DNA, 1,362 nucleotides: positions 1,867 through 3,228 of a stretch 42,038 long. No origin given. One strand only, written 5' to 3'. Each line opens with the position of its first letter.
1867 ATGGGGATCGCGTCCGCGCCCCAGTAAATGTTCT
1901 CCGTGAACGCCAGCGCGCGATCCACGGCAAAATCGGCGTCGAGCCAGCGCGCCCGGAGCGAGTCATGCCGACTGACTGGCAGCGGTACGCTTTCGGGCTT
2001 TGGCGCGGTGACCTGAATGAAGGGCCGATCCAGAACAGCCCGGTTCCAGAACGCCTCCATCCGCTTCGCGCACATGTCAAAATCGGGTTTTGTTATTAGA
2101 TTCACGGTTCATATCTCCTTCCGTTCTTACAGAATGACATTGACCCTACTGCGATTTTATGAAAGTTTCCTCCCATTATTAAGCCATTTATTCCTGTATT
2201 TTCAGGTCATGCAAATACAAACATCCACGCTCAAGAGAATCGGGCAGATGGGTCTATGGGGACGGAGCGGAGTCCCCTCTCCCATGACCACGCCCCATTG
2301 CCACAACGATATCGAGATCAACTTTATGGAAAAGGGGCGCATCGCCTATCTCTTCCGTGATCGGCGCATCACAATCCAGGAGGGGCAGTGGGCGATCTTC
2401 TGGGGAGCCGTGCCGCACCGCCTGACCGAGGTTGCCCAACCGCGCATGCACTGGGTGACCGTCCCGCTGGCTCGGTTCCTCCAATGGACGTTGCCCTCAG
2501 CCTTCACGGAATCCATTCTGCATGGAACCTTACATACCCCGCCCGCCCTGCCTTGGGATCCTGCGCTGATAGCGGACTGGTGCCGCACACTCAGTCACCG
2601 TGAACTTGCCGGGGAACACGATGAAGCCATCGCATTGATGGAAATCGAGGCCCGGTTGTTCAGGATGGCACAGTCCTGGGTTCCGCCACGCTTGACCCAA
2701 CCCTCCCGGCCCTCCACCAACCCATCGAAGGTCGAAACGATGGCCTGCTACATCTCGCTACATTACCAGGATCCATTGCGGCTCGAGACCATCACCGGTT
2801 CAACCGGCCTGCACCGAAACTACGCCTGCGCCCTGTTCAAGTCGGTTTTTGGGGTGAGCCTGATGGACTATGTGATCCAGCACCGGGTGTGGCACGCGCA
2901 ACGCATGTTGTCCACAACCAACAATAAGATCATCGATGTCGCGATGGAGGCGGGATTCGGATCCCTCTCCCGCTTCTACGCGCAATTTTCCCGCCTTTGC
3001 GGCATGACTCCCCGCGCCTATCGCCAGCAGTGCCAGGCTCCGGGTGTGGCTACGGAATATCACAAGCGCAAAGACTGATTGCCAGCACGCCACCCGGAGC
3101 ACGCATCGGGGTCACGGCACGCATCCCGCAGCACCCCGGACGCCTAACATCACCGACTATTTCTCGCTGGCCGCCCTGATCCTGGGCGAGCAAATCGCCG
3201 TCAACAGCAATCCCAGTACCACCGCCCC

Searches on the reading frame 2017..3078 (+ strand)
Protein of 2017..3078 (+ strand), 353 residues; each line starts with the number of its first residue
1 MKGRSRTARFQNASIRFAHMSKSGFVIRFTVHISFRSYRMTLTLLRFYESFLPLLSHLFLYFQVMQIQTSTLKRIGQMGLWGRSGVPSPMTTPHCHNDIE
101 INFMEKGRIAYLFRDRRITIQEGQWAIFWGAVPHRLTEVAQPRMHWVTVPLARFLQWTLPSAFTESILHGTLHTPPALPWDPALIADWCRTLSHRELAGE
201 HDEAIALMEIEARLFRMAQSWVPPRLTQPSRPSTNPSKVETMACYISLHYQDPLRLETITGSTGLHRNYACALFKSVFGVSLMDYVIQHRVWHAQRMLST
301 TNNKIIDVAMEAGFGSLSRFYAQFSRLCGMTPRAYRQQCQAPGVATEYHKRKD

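Call 40: search_protein_families(library=pfam, proteins=[window:2017-3078:+], max_evalue=0.0001)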
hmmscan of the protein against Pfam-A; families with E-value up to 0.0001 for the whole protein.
window:2017-3078:+ (353 aa): 2 families
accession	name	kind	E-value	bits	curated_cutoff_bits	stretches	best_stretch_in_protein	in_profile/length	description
PF12833.13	HTH_18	-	2.3e-19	69.9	33.6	1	263-338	5-80/80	Helix-turn-helix domain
PF00165.29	HTH_AraC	-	2.1e-16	60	26.6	1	299-337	2-42/42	Bacterial regulatory helix-turn-helix proteins, AraC family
